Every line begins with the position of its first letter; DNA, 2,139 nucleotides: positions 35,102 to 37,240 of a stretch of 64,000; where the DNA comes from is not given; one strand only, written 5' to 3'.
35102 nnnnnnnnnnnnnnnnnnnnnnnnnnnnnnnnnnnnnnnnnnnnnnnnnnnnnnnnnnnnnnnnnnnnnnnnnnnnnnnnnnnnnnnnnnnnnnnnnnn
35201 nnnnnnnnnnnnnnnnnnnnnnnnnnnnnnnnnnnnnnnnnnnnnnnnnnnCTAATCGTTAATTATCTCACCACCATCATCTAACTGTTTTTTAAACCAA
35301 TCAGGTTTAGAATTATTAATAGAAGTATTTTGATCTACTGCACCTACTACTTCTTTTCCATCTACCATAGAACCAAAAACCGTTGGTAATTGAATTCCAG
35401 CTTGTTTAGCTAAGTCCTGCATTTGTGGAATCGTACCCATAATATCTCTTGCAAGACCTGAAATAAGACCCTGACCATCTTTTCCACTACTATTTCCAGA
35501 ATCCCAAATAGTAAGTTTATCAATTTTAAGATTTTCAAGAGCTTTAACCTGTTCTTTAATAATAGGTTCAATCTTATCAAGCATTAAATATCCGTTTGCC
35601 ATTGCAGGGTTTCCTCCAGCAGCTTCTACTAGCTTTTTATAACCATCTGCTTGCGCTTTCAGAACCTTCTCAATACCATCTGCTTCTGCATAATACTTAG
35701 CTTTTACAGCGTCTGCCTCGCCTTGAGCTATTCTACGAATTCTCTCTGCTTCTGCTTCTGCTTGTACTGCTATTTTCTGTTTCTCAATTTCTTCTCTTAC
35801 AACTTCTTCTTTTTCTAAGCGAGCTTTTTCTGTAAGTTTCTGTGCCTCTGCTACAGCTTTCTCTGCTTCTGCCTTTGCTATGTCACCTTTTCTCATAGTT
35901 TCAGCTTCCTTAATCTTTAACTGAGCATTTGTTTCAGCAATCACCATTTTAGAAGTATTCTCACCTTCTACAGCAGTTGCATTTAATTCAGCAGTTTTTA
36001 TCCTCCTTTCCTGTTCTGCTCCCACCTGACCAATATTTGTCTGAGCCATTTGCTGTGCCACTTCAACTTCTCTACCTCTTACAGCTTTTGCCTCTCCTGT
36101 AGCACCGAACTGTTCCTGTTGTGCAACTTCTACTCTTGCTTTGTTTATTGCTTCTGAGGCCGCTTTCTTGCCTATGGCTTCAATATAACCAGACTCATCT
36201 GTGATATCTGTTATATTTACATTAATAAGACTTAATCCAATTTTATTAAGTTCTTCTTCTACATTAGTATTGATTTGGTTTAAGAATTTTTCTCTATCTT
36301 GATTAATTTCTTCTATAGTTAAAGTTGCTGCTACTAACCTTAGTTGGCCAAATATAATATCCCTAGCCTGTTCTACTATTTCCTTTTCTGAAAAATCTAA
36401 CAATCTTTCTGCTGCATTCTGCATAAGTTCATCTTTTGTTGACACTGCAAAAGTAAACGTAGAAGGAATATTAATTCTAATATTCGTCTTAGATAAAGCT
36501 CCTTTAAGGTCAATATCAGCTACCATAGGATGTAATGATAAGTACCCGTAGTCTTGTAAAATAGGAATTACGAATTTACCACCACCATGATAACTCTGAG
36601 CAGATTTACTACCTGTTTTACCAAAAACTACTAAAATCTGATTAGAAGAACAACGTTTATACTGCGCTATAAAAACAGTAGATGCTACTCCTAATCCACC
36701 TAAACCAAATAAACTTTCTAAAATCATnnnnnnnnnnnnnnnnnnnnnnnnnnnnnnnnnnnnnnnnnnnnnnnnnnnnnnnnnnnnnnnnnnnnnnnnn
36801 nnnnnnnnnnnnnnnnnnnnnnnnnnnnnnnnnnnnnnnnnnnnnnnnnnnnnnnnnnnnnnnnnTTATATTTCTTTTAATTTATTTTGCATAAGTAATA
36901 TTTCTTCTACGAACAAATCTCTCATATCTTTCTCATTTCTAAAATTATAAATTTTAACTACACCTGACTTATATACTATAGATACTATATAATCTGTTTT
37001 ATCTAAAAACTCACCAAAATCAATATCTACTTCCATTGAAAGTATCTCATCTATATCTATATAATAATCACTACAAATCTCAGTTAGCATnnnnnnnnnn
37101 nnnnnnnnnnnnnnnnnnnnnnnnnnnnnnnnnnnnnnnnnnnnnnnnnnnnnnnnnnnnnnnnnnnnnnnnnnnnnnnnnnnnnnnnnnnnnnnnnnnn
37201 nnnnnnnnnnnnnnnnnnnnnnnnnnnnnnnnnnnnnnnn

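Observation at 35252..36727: Phage-encoded flotillin (FloT-like SPFH protein with EA-repeat coiled coil)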

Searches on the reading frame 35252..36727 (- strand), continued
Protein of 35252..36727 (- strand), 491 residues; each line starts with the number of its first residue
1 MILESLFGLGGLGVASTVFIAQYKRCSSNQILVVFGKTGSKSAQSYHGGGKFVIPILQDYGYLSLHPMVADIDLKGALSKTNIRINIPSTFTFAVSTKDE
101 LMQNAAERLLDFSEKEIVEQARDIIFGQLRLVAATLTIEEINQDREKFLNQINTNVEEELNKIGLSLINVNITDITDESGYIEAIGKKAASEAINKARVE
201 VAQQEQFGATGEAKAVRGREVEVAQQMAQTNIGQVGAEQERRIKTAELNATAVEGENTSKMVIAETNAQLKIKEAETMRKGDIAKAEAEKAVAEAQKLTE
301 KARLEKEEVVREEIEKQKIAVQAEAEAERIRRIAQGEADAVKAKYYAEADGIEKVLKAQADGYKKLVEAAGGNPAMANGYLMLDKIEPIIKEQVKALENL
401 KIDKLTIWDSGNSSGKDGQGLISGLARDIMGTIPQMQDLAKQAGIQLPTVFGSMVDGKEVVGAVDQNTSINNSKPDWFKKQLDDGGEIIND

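Call 82: search_solved_structures(query=A5, max_evalue=1)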
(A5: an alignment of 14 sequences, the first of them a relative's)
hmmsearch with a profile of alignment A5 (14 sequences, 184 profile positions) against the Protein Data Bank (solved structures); distinct sequences matched with E-value up to 1: 11.
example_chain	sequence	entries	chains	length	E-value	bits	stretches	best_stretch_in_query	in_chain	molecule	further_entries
8qah_A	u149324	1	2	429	0.00056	22.7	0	11-42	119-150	sc-CC-8-58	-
2k14_A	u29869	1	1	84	0.035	16.8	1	117-182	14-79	YuaF protein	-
1eke_A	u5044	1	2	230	0.68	12.6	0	112-170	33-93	RIBONUCLEASE HII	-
3kpk_A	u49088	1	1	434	0.72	12.5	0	154-183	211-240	Sulfide-quinone reductase, putative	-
3t2y_A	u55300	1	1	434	0.74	12.5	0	154-183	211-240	Sulfide-quinone reductase, putative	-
3sy4_A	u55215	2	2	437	0.74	12.5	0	154-183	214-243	Sulfide-quinone reductase, putative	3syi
3szw_A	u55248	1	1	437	0.75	12.5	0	154-183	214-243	Sulfide-quinone reductase, putative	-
3sxi_A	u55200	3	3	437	0.75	12.5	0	154-183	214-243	Sulfide-quinone reductase, putative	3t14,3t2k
3sx6_A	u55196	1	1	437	0.75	12.5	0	154-183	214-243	Sulfide-quinone reductase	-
3sz0_A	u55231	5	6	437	0.75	12.5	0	154-183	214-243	Sulfide-quinone reductase, putative | Sulfide-quinone reductase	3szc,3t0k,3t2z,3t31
3szf_A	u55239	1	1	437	0.83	12.3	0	156-183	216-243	Sulfide-quinone reductase, putative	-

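Call 83: search_protein_families(library=ncbifam, proteins=[L004:2396-2959:+, L086:7424-7966:+, L085:7365-7955:+, L001:7411-7905:+], max_evalue=0.1)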
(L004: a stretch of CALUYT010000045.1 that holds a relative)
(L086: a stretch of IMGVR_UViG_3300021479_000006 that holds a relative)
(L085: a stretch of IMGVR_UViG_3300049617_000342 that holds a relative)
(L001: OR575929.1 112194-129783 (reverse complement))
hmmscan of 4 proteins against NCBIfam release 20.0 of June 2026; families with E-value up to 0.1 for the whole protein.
L004:2396-2959:+ (187 aa): 2 families
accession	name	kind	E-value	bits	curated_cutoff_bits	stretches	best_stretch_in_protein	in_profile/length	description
NF058603.1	SCO2097_fam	equivalog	0.014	15.7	110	1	61-126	42-99/129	SCO2097 family morphological protein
NF007990.1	PRK10718.1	equivalog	0.084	12.6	207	0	129-176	75-122/189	RpoE-regulated lipoprotein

L086:7424-7966:+ (180 aa): 0 families

L085:7365-7955:+ (196 aa): 0 families

L001:7411-7905:+ (164 aa): 1 family
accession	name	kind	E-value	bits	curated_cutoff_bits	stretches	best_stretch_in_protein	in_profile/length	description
TIGR02886.1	spore_II_AA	equivalog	0.0065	16.5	114.75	1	30-81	14-64/106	anti-sigma F factor antagonist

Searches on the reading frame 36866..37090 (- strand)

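Call 16: search_protein_families(library=padloc, proteins=[window:36866-37090:-], max_evalue=0.01)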
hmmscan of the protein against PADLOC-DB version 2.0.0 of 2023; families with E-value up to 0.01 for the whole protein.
window:36866-37090:- (74 aa): 0 families

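Call 39: search_protein_families(library=pfam, proteins=[window:36866-37090:-], max_evalue=0.01)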
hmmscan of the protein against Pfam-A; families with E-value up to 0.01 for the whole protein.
window:36866-37090:- (74 aa): 0 families

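Call 83: search_protein_families(library=ncbifam, proteins=[window:36866-37090:-], max_evalue=0.1)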
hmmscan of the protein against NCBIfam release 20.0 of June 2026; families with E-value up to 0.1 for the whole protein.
window:36866-37090:- (74 aa): 1 family
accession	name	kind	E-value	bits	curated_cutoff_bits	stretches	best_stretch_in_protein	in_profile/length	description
TIGR04176.1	MarR_EPS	equivalog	0.014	15.4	88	1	26-56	29-59/105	MarR family EPS-associated transcriptional regulator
